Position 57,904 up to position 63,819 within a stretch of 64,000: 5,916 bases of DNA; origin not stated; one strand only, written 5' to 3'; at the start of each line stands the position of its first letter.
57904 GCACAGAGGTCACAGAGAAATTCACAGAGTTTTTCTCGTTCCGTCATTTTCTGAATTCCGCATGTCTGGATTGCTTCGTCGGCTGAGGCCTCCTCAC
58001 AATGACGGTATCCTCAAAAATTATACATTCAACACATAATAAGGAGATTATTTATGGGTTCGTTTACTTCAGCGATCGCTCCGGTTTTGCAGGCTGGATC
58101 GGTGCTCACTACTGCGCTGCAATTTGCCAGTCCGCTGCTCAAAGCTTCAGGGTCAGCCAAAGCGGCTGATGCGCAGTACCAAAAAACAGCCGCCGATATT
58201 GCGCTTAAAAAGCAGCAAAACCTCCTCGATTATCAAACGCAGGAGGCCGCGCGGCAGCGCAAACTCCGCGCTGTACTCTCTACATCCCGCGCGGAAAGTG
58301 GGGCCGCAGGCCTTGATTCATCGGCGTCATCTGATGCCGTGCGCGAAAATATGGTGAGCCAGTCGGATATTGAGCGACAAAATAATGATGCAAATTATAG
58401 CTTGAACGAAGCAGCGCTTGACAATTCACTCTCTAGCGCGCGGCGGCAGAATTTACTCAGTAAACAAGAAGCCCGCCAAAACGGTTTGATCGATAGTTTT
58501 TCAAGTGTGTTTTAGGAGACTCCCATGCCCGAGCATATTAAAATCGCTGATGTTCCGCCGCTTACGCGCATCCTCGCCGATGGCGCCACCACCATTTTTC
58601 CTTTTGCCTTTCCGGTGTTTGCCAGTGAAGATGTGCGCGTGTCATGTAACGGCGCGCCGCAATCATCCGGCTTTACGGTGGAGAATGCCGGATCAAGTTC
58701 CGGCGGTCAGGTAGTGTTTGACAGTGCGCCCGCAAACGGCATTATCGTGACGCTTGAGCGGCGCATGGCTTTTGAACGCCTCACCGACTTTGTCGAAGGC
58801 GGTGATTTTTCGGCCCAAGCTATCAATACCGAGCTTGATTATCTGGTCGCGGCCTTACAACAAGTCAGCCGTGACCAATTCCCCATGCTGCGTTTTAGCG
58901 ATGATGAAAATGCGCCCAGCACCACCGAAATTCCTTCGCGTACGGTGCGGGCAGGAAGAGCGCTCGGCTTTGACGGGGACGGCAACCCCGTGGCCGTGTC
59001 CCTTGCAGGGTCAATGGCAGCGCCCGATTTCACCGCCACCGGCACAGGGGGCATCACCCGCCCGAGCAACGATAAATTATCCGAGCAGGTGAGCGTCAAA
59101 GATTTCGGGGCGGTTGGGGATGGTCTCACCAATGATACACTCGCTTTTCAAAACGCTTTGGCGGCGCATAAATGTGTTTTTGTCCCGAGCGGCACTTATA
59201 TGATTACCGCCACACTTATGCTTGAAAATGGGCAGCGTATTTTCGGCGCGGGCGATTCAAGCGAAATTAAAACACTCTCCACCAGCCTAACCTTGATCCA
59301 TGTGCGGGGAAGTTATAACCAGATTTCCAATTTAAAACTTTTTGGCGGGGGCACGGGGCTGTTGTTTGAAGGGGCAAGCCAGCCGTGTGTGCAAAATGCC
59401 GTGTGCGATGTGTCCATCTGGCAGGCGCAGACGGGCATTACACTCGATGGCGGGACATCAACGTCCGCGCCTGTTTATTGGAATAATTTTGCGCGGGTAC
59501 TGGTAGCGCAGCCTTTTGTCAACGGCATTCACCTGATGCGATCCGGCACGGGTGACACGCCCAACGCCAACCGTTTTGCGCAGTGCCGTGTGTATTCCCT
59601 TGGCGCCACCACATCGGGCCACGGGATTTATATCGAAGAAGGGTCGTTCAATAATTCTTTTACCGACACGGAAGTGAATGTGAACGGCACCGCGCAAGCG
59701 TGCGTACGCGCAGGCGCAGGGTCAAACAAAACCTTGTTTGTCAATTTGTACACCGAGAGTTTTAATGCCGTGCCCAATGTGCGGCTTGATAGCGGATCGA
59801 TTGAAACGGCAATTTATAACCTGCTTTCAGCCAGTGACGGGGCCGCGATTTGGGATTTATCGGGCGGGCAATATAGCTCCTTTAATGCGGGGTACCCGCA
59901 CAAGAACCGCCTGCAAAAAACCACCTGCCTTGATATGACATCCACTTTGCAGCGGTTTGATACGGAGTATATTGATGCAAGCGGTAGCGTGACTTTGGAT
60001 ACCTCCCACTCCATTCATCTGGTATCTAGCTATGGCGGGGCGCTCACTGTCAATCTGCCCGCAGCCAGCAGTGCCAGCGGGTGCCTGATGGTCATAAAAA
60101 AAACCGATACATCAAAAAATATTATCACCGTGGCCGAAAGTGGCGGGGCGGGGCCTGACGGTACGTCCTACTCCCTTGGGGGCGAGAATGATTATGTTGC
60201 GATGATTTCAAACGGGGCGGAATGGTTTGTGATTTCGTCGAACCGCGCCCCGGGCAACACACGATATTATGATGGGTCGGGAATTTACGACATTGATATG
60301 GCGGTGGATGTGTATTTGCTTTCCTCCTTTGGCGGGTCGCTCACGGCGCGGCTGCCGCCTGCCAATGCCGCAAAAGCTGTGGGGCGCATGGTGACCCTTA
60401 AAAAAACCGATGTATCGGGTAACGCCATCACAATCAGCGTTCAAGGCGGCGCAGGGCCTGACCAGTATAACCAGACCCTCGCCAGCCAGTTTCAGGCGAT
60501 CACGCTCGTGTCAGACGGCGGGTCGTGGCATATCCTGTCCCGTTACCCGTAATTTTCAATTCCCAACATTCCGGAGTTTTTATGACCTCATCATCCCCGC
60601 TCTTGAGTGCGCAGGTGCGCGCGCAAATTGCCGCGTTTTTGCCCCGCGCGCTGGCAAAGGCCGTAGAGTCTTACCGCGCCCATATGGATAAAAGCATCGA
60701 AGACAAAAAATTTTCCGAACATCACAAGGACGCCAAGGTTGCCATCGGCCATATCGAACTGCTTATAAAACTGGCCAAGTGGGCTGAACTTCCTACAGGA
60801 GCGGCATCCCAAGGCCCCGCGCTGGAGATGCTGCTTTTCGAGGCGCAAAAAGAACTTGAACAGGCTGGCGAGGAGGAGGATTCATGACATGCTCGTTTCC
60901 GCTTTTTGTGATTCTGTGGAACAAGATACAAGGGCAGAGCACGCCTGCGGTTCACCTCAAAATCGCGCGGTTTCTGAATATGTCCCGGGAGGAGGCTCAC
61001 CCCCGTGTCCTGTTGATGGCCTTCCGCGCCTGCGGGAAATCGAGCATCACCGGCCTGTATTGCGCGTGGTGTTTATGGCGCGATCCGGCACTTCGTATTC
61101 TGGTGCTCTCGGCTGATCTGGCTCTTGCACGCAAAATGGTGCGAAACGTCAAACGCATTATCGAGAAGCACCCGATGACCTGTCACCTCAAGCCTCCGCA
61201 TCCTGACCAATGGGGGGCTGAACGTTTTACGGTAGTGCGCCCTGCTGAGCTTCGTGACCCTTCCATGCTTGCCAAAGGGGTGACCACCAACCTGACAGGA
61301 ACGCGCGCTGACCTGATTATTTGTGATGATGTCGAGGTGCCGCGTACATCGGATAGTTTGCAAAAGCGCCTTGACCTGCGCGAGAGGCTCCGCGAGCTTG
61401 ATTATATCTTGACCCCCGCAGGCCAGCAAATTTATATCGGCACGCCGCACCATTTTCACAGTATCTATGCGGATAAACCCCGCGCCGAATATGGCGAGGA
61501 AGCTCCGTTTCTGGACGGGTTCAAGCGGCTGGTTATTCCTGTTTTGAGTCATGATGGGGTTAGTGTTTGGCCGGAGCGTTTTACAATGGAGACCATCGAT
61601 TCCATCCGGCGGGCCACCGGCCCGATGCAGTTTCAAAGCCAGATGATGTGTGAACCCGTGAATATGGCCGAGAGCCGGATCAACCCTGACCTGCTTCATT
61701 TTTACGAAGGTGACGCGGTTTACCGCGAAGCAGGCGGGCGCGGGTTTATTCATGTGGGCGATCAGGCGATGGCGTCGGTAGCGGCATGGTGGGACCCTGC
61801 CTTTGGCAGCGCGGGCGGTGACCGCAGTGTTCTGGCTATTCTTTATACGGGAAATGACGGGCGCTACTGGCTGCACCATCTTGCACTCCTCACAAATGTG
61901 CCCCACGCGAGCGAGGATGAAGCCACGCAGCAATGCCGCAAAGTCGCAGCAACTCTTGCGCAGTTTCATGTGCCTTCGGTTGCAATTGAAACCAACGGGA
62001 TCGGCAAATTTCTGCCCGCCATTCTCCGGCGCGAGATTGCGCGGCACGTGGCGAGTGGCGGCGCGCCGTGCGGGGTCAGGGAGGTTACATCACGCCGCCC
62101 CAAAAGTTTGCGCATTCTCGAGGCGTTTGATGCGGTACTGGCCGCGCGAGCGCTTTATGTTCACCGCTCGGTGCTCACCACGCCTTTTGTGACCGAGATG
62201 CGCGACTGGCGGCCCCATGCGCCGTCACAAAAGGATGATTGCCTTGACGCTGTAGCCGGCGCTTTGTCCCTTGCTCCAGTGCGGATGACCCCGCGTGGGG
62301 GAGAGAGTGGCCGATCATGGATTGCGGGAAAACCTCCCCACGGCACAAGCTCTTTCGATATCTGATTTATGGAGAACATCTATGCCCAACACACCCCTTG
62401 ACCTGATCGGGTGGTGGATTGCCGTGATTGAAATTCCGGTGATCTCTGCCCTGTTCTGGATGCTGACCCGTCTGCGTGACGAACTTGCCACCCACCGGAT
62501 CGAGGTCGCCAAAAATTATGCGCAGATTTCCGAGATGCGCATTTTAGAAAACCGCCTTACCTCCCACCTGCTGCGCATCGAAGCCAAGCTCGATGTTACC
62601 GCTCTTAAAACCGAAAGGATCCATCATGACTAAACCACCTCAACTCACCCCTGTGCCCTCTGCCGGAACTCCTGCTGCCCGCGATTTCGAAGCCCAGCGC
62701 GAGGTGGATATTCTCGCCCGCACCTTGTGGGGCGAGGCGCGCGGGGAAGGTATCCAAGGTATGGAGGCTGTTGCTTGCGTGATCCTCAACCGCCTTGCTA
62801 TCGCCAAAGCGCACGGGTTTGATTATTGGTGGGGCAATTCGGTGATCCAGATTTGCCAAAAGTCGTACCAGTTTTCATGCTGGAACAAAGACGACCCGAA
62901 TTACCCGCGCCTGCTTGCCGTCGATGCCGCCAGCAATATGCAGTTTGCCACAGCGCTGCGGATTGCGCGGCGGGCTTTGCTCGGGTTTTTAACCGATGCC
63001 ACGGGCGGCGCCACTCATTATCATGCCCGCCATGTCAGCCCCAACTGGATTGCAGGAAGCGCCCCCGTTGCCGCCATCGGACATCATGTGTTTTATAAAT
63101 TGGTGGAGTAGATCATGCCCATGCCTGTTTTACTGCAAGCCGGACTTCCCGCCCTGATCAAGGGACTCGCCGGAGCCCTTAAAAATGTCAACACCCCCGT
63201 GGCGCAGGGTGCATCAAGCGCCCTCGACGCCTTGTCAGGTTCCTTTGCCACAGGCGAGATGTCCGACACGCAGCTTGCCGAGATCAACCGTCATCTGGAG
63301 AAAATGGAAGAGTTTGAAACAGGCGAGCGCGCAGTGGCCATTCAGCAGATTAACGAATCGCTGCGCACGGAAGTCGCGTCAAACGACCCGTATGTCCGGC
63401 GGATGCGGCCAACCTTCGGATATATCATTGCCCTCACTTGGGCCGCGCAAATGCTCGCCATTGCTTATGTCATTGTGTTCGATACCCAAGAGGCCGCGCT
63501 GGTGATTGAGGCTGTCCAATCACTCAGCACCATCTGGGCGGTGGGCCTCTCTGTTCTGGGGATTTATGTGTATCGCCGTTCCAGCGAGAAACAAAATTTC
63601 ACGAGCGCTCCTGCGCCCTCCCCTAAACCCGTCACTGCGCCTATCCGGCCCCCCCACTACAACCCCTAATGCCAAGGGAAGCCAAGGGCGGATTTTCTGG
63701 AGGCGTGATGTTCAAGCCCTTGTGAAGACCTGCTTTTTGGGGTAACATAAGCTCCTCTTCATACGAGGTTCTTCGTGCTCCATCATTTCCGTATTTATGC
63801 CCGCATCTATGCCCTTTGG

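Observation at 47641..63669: Self-contained podovirus-type head-tail-lysis locus with no integration or replication genes: candidate GTA-like system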

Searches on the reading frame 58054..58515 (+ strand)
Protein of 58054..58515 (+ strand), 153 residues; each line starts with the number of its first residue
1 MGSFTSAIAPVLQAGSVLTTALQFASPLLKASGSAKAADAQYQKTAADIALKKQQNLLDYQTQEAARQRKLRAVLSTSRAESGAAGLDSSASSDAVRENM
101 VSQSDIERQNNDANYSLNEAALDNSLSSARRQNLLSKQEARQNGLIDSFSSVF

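Call 6: search_protein_families(library=pfam, proteins=[window:58054-58515:+], max_evalue=0.01)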
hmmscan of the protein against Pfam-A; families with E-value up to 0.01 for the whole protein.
window:58054-58515:+ (153 aa): 1 family
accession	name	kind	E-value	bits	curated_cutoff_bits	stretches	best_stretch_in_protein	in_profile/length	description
PF24072.1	T7_gp14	-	1.8e-06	28.4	27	1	35-134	38-136/187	T7 virus internal virion protein gp14 family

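Call 7: search_protein_families(library=phrogs, proteins=[window:58054-58515:+], max_evalue=0.01)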
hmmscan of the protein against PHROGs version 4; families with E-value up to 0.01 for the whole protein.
window:58054-58515:+ (153 aa): 1 family
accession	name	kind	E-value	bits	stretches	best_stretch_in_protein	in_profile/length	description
phrog_418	-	head and packaging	0.0032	18.5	1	14-151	11-141/166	internal virion protein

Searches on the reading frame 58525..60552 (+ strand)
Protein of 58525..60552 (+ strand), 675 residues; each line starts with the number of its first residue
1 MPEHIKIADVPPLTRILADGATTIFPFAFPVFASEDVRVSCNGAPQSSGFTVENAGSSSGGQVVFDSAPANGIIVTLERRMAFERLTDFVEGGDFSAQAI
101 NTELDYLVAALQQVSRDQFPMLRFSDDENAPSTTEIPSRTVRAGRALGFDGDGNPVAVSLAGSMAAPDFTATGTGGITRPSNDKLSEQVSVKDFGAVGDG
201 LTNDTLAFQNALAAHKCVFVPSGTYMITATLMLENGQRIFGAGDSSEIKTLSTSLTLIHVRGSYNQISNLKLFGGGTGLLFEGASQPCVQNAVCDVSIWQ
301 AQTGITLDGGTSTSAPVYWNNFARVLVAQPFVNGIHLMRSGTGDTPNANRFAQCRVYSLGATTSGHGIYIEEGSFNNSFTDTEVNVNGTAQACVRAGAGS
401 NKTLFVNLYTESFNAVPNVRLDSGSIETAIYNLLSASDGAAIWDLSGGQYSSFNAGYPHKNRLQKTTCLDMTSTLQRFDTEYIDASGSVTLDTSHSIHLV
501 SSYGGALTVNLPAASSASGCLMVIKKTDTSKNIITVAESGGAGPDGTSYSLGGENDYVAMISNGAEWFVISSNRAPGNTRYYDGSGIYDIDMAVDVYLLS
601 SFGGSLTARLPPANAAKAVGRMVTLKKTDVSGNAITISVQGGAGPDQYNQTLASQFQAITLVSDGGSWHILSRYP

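Call 6: search_protein_families(library=pfam, proteins=[window:58525-60552:+], max_evalue=0.01)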
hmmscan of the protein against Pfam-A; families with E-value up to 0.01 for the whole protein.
window:58525-60552:+ (675 aa): 2 families
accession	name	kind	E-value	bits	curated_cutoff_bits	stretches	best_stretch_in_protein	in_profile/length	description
PF12708.12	Pect-lyase_RHGA_epim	-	1.3e-13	51.7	27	1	189-256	2-76/213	Rhamnogalacturonase A/epimerase, pectate lyase-like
PF13229.12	Beta_helix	-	0.0062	16.6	25.9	0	258-402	3-127/158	Right handed beta helix region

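Call 8: search_protein_families(library=phrogs, proteins=[window:58525-60552:+], max_evalue=0.01)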
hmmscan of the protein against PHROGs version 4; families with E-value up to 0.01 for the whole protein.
window:58525-60552:+ (675 aa): 33 families (the best 25 are shown)
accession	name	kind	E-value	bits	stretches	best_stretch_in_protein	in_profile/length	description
phrog_28871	-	unknown function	7.4e-24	84.6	2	16-113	12-109/946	-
phrog_1640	-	tail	7.6e-24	85.8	1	18-115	14-118/765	tail protein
phrog_13893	-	tail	3.4e-18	66.3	1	19-215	15-224/648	tail protein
phrog_30017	-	unknown function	3.7e-17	62.5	1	18-113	14-115/1025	-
phrog_8649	-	unknown function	5.4e-12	46.1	1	18-116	14-119/743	-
phrog_1171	-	tail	3.7e-11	43.2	1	19-231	15-263/954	tail spike protein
phrog_2234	-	tail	1.2e-10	41.7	1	186-233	183-235/757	tail spike protein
phrog_6518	-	tail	6.1e-10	38.8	1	18-117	11-114/793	tail fiber protein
phrog_18522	-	tail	7.5e-09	35.5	1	173-244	157-233/612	tail protein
phrog_4775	-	connector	8.8e-09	34.9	1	182-247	127-192/876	pre-neck appendage protein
phrog_17959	-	unknown function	1e-08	35.6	1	187-232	31-78/503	-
phrog_21471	-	unknown function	1.6e-08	34.8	1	180-314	75-208/626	-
phrog_13144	-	unknown function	4e-08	33.5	1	187-272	66-154/464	-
phrog_15175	-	head and packaging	8.2e-08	32.2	1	177-246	221-290/647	virion structural protein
phrog_14558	-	tail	1.7e-07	30.9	1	180-236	96-157/740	tail spike protein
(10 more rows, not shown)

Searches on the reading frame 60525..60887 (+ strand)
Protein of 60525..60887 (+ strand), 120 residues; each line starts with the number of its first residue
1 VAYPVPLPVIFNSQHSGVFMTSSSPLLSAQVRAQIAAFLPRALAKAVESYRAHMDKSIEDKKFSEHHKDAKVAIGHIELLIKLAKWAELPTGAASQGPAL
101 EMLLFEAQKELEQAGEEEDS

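Call 6: search_protein_families(library=pfam, proteins=[window:60525-60887:+], max_evalue=0.01)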
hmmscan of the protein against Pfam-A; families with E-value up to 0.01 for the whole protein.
window:60525-60887:+ (120 aa): 0 families

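Call 8: search_protein_families(library=phrogs, proteins=[window:60525-60887:+], max_evalue=0.01)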
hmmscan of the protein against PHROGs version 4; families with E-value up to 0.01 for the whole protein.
window:60525-60887:+ (120 aa): 1 family
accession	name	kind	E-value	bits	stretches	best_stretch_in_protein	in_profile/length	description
phrog_31793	-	unknown function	1.6e-11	45.6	1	30-117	11-103/107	-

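Call 110: search_protein_families(library=ncbifam, max_evalue=0.01, proteins=[window:60582-60887:+])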
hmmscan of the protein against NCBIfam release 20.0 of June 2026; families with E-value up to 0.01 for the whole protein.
window:60582-60887:+ (101 aa): 0 families

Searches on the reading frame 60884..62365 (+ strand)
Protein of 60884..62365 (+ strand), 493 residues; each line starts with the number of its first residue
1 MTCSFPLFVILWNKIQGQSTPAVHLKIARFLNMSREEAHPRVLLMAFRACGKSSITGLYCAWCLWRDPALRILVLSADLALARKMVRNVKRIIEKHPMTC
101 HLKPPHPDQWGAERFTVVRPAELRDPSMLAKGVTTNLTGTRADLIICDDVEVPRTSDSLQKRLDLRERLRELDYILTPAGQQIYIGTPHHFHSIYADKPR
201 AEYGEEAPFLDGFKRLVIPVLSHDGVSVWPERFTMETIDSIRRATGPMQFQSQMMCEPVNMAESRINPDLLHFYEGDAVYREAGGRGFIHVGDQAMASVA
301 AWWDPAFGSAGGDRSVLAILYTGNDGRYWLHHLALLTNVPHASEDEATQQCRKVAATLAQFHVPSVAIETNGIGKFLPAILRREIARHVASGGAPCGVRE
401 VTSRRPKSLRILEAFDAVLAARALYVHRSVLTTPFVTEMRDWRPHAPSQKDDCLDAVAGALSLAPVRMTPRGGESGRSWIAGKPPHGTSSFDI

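Call 6: search_protein_families(library=pfam, proteins=[window:60884-62365:+], max_evalue=0.01)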
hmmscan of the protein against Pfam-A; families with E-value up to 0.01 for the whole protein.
window:60884-62365:+ (493 aa): 2 families
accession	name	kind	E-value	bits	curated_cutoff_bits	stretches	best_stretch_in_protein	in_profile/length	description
PF17289.8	Terminase_6C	-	1.5e-05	25.5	22.6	1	302-461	2-152/155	Terminase RNaseH-like domain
PF22530.2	Terminase-T7_RNaseH-like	-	0.00011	22.8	27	1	309-421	5-105/108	Terminase Bacteriophage T7, Ribonuclease H-like domain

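Call 8: search_protein_families(library=phrogs, proteins=[window:60884-62365:+], max_evalue=0.01)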
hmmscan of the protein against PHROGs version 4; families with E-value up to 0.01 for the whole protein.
window:60884-62365:+ (493 aa): 6 families
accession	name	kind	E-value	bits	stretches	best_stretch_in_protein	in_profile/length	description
phrog_38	-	head and packaging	4.5e-84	284.5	1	4-474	272-713/760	terminase large subunit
phrog_17672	-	head and packaging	1.5e-19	71.2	1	22-201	52-230/395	terminase large subunit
phrog_4758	-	head and packaging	1.7e-19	71.2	1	19-189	37-208/243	terminase large subunit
phrog_5573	-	head and packaging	4.3e-10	40.4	1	214-463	13-233/250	terminase large subunit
phrog_2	-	head and packaging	3.6e-09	36.9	1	30-462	273-590/807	terminase large subunit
phrog_20726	-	unknown function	0.008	16.8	0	423-466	132-175/199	-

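Call 80: search_solved_structures(query=window:60884-62365:+, max_evalue=0.01)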
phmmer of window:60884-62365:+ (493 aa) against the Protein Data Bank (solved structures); distinct sequences matched with E-value up to 0.01: 2.
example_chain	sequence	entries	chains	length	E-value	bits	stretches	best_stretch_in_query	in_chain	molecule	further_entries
8dgc_E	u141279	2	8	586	9.8e-27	97.1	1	9-197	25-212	Terminase, large subunit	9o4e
4bij_A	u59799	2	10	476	2.4e-25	92.5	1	11-196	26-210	DNA MATURASE B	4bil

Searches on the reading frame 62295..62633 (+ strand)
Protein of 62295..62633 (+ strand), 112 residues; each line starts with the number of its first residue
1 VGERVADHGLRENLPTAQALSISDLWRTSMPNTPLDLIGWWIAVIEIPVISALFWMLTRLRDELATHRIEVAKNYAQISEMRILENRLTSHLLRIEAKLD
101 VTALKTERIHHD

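Call 6: search_protein_families(library=pfam, proteins=[window:62295-62633:+], max_evalue=0.01)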
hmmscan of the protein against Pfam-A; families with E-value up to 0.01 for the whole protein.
window:62295-62633:+ (112 aa): 0 families

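Call 8: search_protein_families(library=phrogs, proteins=[window:62295-62633:+], max_evalue=0.01)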
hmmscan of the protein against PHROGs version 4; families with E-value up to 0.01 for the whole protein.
window:62295-62633:+ (112 aa): 3 families
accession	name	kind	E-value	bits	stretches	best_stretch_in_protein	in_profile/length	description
phrog_29007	-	unknown function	8.4e-14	52.9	1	60-101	52-93/99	-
phrog_7885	-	unknown function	8.3e-05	23.5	1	44-94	17-67/83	-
phrog_12220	-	unknown function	0.00054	21.1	1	69-108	39-79/89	-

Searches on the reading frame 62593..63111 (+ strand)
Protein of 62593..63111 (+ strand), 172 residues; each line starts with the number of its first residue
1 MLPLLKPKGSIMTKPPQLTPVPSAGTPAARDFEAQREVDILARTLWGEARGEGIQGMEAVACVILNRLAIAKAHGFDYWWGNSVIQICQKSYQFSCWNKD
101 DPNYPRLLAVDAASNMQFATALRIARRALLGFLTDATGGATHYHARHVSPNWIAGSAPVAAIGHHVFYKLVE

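Call 6: search_protein_families(library=pfam, proteins=[window:62593-63111:+], max_evalue=0.01)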
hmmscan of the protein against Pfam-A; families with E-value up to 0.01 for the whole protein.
window:62593-63111:+ (172 aa): 1 family
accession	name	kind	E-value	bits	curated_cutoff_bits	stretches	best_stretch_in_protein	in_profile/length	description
PF07486.17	Hydrolase_2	-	9.5e-19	68.3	27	1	51-168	1-100/100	Cell Wall Hydrolase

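Call 8: search_protein_families(library=phrogs, proteins=[window:62593-63111:+], max_evalue=0.01)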
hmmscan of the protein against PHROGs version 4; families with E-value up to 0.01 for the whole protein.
window:62593-63111:+ (172 aa): 4 families
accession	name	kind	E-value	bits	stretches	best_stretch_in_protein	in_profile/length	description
phrog_938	-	lysis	1.5e-19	69.6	1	33-169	48-171/2185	endolysin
phrog_15649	-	lysis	4.4e-16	59.1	1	35-146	228-330/1079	endolysin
phrog_30550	-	unknown function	2.9e-06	28.1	1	35-111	86-158/220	-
phrog_14642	-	lysis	2.6e-05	24.8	1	34-169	99-215/215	endolysin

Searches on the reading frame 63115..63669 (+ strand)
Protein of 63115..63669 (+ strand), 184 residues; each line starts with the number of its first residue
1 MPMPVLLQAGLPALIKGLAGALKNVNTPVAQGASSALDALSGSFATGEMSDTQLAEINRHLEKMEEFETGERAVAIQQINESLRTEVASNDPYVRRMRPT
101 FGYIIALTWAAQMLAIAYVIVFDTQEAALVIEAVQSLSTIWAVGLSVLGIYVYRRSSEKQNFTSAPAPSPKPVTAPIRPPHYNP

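Call 6: search_protein_families(library=pfam, proteins=[window:63115-63669:+], max_evalue=0.01)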
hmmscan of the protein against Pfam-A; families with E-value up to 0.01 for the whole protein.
window:63115-63669:+ (184 aa): 1 family
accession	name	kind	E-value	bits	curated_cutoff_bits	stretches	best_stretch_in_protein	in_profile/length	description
PF11351.13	GTA_holin_3TM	-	1.6e-10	42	24.8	1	52-156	24-123/123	Holin of 3TMs, for gene-transfer release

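Call 8: search_protein_families(library=phrogs, proteins=[window:63115-63669:+], max_evalue=0.01)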
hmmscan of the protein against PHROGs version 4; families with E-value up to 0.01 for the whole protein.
window:63115-63669:+ (184 aa): 2 families
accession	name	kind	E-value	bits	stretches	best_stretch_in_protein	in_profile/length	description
phrog_1544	-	unknown function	9.1e-16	59.1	1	57-160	74-183/200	-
phrog_3427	-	lysis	7.1e-08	33.5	1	49-161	24-136/141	holin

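Call 13: find_encoding_contigs(protein=window:63115-63669:+, flank=10000, max_places=10)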
Protein window:63115-63669:+ (184 aa): 2 contigs read that carry it; 1 place shown.
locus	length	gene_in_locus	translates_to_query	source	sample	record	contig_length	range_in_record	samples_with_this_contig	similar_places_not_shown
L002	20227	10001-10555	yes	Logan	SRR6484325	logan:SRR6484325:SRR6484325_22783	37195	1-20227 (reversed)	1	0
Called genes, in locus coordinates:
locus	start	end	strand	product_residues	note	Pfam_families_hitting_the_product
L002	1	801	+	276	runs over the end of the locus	PF19821:Phage_capsid_2, PF25209:Phage_capsid_4 (weak)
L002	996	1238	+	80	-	-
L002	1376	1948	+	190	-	-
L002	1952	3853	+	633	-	-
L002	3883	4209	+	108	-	-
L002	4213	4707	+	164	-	-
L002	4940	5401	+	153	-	PF24072:T7_gp14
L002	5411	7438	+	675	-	PF12708:Pect-lyase_RHGA_epim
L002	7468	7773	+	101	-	-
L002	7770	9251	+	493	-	PF17289:Terminase_6C (faint)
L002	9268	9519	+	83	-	-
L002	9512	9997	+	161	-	PF07486:Hydrolase_2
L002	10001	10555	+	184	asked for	PF11351:GTA_holin_3TM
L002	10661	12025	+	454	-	PF02321:OEP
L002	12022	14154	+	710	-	PF00664:ABC_membrane, PF00005:ABC_tran, PF02463:SMC_N (faint), PF13304:AAA_21 (weak)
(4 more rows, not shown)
